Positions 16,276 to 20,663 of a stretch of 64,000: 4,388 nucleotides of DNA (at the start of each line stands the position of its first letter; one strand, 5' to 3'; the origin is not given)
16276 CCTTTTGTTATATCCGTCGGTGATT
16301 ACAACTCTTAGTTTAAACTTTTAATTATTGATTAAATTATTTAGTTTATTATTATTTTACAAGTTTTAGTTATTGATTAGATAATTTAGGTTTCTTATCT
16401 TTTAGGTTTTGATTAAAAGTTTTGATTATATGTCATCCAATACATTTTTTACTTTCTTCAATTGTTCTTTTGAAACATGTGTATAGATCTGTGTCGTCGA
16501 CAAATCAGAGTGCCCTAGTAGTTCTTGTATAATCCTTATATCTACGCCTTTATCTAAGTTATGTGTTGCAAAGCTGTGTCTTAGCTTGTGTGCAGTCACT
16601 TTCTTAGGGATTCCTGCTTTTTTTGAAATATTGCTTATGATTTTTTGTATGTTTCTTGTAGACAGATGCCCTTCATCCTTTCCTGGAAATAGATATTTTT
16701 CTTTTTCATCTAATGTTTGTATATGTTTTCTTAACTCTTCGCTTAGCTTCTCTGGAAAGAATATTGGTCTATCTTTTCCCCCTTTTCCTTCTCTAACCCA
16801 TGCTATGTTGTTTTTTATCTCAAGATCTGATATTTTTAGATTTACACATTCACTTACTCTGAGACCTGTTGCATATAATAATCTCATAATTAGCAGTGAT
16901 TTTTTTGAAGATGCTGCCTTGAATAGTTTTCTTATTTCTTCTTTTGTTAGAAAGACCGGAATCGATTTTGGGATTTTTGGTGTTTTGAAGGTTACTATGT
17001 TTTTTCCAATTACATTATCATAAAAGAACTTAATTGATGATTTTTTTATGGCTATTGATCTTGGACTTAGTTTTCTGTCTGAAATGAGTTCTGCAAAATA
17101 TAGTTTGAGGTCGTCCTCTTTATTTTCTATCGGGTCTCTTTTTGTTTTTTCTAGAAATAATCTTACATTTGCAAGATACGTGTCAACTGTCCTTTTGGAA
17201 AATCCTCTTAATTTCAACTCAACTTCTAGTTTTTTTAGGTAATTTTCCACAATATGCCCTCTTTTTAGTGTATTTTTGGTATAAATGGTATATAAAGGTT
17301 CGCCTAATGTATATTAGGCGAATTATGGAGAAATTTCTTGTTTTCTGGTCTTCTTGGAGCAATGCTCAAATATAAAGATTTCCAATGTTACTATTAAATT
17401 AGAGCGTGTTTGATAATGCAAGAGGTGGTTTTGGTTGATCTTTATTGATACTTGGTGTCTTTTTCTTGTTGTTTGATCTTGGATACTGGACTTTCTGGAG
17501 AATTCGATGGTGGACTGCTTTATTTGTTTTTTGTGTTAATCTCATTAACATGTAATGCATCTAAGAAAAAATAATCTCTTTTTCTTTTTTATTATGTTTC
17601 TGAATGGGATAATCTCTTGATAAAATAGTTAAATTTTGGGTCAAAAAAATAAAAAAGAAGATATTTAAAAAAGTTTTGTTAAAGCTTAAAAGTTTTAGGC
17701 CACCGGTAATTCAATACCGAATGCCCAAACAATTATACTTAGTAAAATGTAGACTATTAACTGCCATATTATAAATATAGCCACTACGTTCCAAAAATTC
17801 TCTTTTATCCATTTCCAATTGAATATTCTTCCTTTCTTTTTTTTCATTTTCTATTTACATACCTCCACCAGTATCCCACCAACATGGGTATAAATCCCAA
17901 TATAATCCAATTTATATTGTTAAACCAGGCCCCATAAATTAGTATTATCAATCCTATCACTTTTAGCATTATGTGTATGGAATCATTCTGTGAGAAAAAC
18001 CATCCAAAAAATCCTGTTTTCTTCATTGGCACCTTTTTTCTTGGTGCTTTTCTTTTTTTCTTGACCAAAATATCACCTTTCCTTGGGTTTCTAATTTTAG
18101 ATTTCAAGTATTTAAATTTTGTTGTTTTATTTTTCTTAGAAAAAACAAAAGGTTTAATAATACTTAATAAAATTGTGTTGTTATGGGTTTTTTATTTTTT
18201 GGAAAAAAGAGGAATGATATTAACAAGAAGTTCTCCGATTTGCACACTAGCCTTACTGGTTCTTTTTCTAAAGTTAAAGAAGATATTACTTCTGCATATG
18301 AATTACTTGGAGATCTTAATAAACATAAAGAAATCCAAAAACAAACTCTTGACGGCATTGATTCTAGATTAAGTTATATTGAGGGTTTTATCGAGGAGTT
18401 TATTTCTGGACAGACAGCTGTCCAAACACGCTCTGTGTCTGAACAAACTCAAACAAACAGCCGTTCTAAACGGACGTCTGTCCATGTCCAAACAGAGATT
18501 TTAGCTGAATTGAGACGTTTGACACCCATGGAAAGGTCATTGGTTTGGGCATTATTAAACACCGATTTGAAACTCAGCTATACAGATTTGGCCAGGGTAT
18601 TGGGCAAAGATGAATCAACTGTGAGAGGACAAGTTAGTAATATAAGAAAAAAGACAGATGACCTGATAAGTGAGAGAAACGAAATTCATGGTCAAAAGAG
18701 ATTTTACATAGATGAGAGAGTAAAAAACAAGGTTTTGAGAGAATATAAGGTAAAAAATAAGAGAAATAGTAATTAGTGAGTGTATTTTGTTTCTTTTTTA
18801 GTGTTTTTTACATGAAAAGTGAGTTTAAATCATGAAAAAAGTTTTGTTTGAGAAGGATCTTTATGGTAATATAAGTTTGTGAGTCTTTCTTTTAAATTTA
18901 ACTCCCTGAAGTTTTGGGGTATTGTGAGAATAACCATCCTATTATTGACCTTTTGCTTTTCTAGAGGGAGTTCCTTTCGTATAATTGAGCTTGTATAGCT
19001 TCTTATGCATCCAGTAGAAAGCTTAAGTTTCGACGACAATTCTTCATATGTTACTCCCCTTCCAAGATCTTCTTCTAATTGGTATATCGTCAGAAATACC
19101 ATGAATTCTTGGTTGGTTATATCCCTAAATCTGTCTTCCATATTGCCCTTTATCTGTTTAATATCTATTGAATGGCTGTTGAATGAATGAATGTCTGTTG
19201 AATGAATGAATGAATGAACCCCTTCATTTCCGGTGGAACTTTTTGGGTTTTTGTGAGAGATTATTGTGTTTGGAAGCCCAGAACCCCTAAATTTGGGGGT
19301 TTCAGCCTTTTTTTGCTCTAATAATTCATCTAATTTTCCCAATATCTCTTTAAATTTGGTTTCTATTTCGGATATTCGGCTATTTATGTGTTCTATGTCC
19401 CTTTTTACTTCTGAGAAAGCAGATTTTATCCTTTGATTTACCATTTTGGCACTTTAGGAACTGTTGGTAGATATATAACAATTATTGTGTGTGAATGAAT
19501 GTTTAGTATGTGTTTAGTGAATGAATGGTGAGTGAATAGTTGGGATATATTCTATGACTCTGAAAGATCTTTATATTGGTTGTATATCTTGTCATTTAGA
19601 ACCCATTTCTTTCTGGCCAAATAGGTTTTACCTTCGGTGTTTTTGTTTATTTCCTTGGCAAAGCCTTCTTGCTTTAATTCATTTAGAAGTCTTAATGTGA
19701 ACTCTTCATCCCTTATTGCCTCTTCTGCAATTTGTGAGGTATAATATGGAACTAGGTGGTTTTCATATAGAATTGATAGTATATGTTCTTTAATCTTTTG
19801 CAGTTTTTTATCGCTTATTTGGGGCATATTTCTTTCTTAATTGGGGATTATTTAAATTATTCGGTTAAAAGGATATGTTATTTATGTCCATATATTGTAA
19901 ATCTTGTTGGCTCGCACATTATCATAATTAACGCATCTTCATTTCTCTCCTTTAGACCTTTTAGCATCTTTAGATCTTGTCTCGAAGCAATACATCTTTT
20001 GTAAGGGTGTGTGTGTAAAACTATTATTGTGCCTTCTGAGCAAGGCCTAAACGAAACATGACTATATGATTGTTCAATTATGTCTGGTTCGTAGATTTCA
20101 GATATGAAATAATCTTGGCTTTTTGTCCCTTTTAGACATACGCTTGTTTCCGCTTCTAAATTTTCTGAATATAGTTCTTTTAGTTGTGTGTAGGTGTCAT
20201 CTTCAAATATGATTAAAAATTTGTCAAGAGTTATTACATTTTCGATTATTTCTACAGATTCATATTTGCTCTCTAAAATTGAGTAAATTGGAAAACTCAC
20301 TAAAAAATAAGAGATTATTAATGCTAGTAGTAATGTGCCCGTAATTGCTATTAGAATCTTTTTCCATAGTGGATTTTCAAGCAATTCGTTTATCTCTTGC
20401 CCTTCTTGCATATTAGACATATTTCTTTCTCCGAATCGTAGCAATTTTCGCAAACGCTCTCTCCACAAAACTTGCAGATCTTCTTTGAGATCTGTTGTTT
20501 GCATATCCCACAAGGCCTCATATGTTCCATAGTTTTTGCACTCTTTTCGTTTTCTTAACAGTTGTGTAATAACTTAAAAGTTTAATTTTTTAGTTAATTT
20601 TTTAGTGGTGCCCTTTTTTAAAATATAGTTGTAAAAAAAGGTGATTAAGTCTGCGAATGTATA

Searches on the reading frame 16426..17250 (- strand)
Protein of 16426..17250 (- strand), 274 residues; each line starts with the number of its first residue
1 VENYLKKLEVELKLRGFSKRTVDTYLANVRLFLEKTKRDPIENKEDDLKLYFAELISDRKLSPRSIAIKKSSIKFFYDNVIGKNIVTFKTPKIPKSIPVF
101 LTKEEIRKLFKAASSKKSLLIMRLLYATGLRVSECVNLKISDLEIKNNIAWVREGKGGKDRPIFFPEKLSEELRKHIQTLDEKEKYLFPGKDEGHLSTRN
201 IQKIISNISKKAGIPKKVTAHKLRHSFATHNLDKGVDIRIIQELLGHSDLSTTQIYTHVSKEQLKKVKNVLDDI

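Call 40: search_protein_families(library=pfam, proteins=[window:16426-17250:-], max_evalue=1)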
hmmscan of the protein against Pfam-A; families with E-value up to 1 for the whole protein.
window:16426-17250:- (274 aa): 5 families
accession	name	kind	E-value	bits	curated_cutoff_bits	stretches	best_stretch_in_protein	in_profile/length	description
PF00589.27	Phage_integrase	-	2.4e-46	158.1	27.1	1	100-262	2-171/172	Phage integrase family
PF13495.12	Phage_int_SAM_4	-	3.7e-15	56.5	27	1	5-84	2-82/85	Phage integrase, N-terminal SAM-like domain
PF16795.10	Phage_integr_3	-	0.00026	21.3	27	1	99-247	2-134/161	Archaeal phage integrase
PF02899.23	Phage_int_SAM_1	-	0.0018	18.9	22.3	1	3-78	3-77/83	Phage integrase, N-terminal SAM-like domain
PF09216.15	Pfg27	-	0.28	11.5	25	0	2-57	98-150/176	Pfg27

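Call 41: search_protein_families(library=ncbifam, proteins=[window:16426-17250:-], max_evalue=0.1)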
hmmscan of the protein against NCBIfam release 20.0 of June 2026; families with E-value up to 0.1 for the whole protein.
window:16426-17250:- (274 aa): 15 families
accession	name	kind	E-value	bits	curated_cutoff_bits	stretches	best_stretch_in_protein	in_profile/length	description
NF040815.2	recomb_XerA_Arch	equivalog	1.2e-78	264.3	220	1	9-267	4-262/263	site-specific tyrosine recombinase/integron integrase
TIGR02249.1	integrase_gron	subfamily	2e-64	217.9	265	2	5-181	2-181/315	integron integrase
TIGR02224.1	recomb_XerC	equivalog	6.3e-63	212.9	335.15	1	3-267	2-285/295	tyrosine recombinase XerC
TIGR02225.1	recomb_XerD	equivalog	4.6e-61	206.7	329.6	1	3-268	2-283/290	site-specific tyrosine recombinase XerD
NF001399.0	PRK00283.1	subfamily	4.5e-58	196.9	279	1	2-268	10-292/300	tyrosine recombinase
NF011946.0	PRK15417.1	equivalog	8.8e-40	136.9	435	2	6-177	18-192/337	integron integrase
NF002331.0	PRK01287.1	subfamily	5.1e-33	114.5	371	1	87-268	127-321/365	site-specific tyrosine recombinase XerC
NF003462.0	PRK05084.1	equivalog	4.3e-27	94.8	267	1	108-269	188-354/360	tyrosine recombinase XerS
NF007370.0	PRK09870.1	subfamily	5.6e-18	65.3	221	1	99-259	11-179/200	tyrosine-type DNA invertase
NF007371.0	PRK09871.1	subfamily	3.1e-13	49.7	222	1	100-259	6-174/198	tyrosine-type DNA invertase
NF041502.1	integrase_1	equivalog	9.6e-12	44.4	350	1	162-271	262-372/484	site-specific integrase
NF002685.0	PRK02436.1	equivalog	7.7e-10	39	178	1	12-252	9-239/245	site-specific tyrosine recombinase XerD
NF040693.1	recomb_GmtY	equivalog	1.1e-08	34.8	340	2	200-266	377-439/441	gamma-mobile-trio recombinase GmtY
NF047926.1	integrase_GmtZ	equivalog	0.002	16.2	600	1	211-266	421-477/784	gamma-mobile-trio integrase GmtZ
NF052366.1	photon_PedR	equivalog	0.016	15.3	120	0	9-37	22-46/74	photosynthetic electron transport-dependent transcriptional regulator PedR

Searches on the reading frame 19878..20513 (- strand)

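Call 40: search_protein_families(library=pfam, proteins=[window:19878-20513:-], max_evalue=1)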
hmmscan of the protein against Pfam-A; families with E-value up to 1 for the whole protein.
window:19878-20513:- (211 aa): 4 families
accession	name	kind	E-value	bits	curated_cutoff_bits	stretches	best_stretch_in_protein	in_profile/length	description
PF22711.1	SNaCT5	-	0.0077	16.8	27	1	33-107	79-152/196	Short NACHT-associated C-Terminal domain, family 5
PF04002.20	RadC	-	0.099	13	22.1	1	162-190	66-94/121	RadC-like JAB domain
PF14464.11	Prok-JAB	-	0.14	12.4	25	1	154-188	60-94/114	Prokaryotic homologs of the JAB domain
PF02163.28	Peptidase_M50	-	0.21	11.3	27.2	1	36-93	63-122/221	Peptidase family M50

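Call 41: search_protein_families(library=ncbifam, proteins=[window:19878-20513:-], max_evalue=0.1)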
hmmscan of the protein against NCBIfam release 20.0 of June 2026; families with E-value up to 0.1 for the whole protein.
window:19878-20513:- (211 aa): 1 family
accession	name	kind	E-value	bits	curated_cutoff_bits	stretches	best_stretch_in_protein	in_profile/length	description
NF005318.0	PRK06851.1-2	equivalog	0.044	13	734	1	74-145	87-157/353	hypothetical protein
